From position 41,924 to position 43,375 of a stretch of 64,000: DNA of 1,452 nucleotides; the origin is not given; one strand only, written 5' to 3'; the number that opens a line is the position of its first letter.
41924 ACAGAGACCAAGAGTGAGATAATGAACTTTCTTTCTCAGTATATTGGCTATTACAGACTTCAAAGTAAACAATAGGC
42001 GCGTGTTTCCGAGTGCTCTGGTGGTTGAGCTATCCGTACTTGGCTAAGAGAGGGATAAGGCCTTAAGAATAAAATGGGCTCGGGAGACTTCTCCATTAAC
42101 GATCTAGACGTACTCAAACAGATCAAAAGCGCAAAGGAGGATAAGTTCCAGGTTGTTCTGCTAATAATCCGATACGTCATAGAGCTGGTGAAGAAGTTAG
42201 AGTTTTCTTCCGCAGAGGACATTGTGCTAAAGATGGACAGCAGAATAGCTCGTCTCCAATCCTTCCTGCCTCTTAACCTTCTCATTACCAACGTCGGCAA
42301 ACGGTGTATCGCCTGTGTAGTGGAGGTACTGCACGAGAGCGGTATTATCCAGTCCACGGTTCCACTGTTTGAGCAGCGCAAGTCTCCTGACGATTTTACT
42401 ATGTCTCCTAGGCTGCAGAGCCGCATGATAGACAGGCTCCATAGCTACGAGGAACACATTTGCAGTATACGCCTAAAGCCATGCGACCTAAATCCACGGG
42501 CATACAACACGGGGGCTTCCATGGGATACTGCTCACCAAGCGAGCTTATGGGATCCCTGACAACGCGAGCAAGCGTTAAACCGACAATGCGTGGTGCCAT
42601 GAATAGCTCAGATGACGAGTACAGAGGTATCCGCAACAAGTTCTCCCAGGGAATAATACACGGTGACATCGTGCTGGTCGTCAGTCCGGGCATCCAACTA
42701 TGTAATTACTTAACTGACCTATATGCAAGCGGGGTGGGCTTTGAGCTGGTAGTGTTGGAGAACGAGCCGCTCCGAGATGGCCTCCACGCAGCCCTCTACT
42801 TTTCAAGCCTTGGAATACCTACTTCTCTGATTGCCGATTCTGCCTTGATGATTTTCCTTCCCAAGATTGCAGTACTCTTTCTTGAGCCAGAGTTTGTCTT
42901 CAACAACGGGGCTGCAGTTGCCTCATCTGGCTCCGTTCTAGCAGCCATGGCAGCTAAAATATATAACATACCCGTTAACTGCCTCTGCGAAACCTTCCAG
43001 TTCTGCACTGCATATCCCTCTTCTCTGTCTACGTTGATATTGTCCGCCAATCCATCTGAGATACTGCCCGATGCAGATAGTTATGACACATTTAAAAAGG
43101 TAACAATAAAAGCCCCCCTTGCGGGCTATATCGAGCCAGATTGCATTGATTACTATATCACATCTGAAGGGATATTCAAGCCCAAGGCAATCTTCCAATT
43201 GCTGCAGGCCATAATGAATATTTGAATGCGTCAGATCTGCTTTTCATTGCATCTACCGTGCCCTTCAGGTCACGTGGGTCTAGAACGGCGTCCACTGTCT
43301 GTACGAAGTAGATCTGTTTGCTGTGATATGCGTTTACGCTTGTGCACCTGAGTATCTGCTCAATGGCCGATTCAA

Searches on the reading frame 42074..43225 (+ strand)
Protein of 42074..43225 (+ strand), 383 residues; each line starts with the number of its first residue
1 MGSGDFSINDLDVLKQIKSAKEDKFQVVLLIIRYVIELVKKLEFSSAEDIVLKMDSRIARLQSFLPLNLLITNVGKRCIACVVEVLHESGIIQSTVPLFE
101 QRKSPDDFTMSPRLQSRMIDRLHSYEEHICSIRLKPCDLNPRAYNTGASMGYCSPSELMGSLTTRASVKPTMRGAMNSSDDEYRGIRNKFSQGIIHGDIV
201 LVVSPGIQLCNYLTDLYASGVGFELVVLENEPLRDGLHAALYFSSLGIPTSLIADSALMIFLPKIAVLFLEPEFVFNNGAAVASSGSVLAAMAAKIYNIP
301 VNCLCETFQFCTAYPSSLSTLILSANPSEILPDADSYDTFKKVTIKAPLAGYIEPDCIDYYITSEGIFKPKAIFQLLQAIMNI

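Call 23: find_homologous_proteins(query=window:42074-43222:+, max_evalue=1e-20)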
Query window:42074-43222:+ (383 aa): 4 proteins with E <= 1e-20 among 4532 candidates.
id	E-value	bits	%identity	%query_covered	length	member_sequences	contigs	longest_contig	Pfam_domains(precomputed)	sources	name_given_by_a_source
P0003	2.9e-238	808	95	100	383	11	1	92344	PF01008.24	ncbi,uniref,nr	ncbi:Translation initiation factor [Giardia lamblia P15]|uniref:Translation initiation factor eIF2B 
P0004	1.3e-219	747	87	100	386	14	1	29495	PF01008.24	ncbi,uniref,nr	ncbi:Translation initiation factor 2B [Giardia duodenalis]|uniref:Translation initiation factor eIF2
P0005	8.9e-199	678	81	100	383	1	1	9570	PF01008.24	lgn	-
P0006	9.7e-198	675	80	100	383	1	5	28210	PF01008.24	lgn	-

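Call 24: list_cluster_members(proteins=[window:42074-43222:+, window:35604-36914:+])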
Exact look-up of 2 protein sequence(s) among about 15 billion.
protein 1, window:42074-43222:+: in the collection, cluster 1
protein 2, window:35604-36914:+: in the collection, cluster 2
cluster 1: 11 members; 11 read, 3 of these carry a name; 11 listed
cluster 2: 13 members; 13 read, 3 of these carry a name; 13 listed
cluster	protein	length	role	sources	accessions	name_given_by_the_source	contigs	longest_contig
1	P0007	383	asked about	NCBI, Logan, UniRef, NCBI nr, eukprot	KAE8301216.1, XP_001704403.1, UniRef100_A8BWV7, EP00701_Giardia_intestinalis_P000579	Translation initiation factor [Giardia duodenalis] | Translation initiation factor eIF2B subunit beta n=1 Tax=Giardia intestinalis (strain ... | Translation initiation factor [Giardia intestinalis]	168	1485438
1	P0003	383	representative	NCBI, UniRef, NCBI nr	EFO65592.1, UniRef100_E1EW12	Translation initiation factor [Giardia lamblia P15] | Translation initiation factor eIF2B subunit beta n=1 Tax=Giardia intestinalis (strain ...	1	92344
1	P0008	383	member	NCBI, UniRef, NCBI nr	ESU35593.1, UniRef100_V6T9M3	Translation initiation factor 2B [Giardia duodenalis] | Translation initiation factor eIF2B subunit beta n=1 Tax=Giardia intestinalis TaxID=5741 ... | Translation initiation factor 2B [Giardia intestinalis]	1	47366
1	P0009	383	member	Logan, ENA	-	-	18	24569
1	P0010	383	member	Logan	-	-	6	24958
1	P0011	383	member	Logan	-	-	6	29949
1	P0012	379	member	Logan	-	-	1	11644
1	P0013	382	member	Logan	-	-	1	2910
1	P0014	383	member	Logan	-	-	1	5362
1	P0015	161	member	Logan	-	-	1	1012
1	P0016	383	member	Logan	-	-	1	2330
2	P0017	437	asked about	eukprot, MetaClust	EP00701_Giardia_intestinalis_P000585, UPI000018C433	XP_001704409.1 Hypothetical protein GL50803_7655 [Giardia lamblia ATCC 50803] | status=active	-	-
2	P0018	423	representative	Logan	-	-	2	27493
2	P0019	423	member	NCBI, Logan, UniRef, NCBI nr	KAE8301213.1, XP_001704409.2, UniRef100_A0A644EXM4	Tubulin binding cofactor C [Giardia duodenalis] | Tubulin binding cofactor C n=1 Tax=Giardia intestinalis (strain ATCC 50803 / WB clone C6) ... | Tubulin binding cofactor C [Giardia intestinalis]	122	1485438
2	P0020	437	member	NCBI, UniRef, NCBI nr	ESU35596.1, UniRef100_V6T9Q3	Tubulin binding cofactor C [Giardia duodenalis] | Tubulin binding cofactor C n=1 Tax=Giardia intestinalis TaxID=5741 RepID=V6T9Q3_GIAIN | Tubulin binding cofactor C [Giardia intestinalis]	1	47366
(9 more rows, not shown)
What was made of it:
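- Window proteins are residue-identical to G. intestinalis WB proteins XP_001704403.1 and XP_001704409.1 (call 24).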

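Call 25: find_encoding_contigs(protein=window:42074-43225:+, flank=2000, max_places=8)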
Protein window:42074-43225:+ (383 aa): 23 contigs read that carry it; 1 place shown.
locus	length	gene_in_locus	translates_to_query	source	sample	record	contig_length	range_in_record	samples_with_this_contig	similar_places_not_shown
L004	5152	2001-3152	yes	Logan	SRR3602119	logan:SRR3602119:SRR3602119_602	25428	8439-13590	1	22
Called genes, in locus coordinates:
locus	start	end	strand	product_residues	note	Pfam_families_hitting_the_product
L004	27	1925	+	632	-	PF00069:Pkinase, PF07714:PK_Tyr_Ser-Thr, PF13857:Ank_5 (faint), PF13606:Ank_3 (faint), PF00023:Ank (faint), PF13637:Ank_4 (faint), PF12796:Ank_2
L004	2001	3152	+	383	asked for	PF01008:IF-2B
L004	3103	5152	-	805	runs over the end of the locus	-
